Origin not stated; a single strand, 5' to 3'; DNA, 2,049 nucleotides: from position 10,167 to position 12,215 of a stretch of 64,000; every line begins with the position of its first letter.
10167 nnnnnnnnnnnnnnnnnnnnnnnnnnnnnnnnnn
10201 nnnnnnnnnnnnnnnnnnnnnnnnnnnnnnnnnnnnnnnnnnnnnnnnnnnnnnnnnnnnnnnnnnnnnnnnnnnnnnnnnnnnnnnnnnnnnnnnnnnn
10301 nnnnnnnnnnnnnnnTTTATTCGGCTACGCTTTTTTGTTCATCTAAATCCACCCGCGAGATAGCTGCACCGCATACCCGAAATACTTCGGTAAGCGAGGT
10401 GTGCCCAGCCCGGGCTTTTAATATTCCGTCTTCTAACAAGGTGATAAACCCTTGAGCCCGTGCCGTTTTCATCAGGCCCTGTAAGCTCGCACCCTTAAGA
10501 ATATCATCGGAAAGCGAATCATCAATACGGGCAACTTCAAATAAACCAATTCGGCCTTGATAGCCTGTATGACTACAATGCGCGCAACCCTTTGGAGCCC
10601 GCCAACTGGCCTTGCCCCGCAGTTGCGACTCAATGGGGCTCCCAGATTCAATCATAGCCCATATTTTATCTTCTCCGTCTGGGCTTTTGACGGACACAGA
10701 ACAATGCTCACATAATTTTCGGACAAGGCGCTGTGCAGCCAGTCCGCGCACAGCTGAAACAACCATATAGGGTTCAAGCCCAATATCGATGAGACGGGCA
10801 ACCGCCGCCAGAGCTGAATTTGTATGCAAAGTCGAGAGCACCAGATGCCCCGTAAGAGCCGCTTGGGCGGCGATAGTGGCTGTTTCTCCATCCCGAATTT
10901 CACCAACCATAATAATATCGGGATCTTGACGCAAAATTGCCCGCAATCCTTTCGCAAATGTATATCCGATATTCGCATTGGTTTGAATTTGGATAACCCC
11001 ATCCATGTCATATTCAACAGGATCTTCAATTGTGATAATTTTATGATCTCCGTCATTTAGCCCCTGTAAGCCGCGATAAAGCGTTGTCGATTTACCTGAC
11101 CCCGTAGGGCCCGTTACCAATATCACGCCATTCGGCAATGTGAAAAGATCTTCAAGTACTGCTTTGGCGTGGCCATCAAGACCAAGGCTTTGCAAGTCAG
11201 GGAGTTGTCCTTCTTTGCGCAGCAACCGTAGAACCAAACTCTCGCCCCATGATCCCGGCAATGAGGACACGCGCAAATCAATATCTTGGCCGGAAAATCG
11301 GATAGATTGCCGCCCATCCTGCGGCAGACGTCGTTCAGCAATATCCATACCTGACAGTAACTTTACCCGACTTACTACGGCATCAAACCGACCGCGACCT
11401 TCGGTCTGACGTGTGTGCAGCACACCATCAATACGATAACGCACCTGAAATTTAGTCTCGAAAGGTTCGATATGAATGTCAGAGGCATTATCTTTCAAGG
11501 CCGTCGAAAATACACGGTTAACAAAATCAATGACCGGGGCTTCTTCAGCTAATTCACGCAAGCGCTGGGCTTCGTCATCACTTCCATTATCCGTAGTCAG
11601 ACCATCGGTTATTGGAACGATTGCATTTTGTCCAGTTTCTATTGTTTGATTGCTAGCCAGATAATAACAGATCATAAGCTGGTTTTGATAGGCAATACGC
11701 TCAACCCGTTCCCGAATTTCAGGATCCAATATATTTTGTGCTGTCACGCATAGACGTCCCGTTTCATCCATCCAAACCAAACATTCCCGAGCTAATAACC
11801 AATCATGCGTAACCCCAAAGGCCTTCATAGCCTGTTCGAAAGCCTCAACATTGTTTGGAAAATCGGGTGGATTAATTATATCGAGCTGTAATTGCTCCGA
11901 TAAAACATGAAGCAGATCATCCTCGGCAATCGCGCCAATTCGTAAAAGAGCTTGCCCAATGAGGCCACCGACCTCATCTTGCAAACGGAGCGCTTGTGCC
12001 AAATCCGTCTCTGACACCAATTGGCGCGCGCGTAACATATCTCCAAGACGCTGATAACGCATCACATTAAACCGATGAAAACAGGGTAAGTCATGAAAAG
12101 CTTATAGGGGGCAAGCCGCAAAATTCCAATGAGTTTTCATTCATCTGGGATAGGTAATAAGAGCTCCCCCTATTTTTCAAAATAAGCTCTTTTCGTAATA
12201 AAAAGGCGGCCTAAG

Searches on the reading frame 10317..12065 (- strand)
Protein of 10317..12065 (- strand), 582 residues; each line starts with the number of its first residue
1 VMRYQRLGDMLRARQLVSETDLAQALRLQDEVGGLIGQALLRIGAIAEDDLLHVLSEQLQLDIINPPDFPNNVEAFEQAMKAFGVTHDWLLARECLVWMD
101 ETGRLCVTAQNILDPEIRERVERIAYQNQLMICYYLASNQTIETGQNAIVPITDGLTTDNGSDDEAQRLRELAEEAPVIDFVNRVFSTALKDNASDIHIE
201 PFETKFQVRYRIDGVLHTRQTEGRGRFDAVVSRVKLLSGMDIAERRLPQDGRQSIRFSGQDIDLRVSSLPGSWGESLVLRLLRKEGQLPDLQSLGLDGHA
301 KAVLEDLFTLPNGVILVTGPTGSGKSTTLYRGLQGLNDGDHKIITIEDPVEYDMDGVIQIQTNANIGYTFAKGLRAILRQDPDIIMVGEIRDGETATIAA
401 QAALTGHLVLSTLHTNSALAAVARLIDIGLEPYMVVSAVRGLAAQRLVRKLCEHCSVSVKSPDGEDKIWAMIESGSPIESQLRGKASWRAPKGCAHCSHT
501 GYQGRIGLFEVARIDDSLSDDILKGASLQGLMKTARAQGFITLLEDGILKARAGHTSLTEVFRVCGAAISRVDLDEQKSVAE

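Call 7: search_protein_families(library=pfam, proteins=[window:10317-12065:-], max_evalue=0.01)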
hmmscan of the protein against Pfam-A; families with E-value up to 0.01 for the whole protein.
window:10317-12065:- (582 aa): 5 families
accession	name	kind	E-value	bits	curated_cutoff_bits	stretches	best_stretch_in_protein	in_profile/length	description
PF00437.27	T2SSE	-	7e-126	420.2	24.9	1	172-563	2-370/370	Type II/IV secretion system protein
PF05157.20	MshEN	-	0.0015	18.9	23.1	1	61-144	3-78/90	MshEN domain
PF25199.1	nSTAND_NTPase5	-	0.0015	18.8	34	1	312-351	41-81/145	Novel STAND NTPase 5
PF13401.12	AAA_22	-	0.002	18.9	27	1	312-352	5-45/130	AAA domain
PF13555.12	AAA_29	-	0.0025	17.9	27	1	311-329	21-39/61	P-loop containing region of AAA domain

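Call 50: search_protein_families(library=ncbifam, proteins=[window:10317-12065:-], max_evalue=0.01)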
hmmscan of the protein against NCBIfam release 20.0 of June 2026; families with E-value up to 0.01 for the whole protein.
window:10317-12065:- (582 aa): 22 families
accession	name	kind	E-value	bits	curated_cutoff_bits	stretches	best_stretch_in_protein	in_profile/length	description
TIGR02533.1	type_II_gspE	equivalog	1.6e-157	525.1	630.25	1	156-564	87-485/486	type II secretion system ATPase GspE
TIGR02538.1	type_IV_pilB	equivalog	1.4e-144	482.8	675.65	1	7-564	2-561/564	type IV-A pilus assembly ATPase PilB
NF007755.0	PRK10436.1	equivalog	8.3e-128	427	617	1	161-568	68-462/465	type II secretion system protein GspE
NF053534.1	T4PilAsmATPsTfpB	equivalog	9.9e-121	403.9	850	1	173-565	196-582/584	type IV pilus assembly ATPase TfpB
NF041000.1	ATPase_ComGA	equivalog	6.6e-76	254.8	300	1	184-449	2-266/267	competence type IV pilus ATPase ComGA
TIGR01420.1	pilT_fam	subfamily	3.6e-50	171.1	319.1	1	184-428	4-242/343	PilT/PilU family type 4a pilus ATPase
TIGR02525.1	plasmid_TraJ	equivalog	1.4e-28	99.9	368.3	1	276-427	119-271/372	plasmid transfer ATPase TraJ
TIGR02524.1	dot_icm_DotB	equivalog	2.3e-22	79.7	463.3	1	309-426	131-257/358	Dot/Icm type IV secretion system ATPase DotB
NF058587.1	archaellum_moto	equivalog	6.2e-15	54.9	550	1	315-425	278-393/527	archaellum flagellar ATPase motor FlaI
TIGR03819.1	heli_sec_ATPase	hypoth_equivalog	4.5e-14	52.4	373.15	1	274-439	139-311/340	TadA family conjugal transfer-associated ATPase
TIGR02782.1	TrbB_P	equivalog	7e-14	51.8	304.55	1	314-427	138-254/303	P-type conjugative transfer ATPase TrbB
TIGR02788.1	VirB11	equivalog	4.9e-12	45.5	249.95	1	314-455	146-288/308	P-type DNA transfer ATPase VirB11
NF053729.1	c-di-GMP_motif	domain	1.6e-11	43.8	38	1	6-58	1-53/53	cyclic di-GMP-binding domain-containing protein, MshE-related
NF010469.0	PRK13894.1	subfamily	7.9e-11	41.9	508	1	315-425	152-264/320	conjugal transfer ATPase TrbB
NF010407.0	PRK13833.1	subfamily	3.2e-10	40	499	1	315-428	147-262/323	conjugal transfer protein TrbB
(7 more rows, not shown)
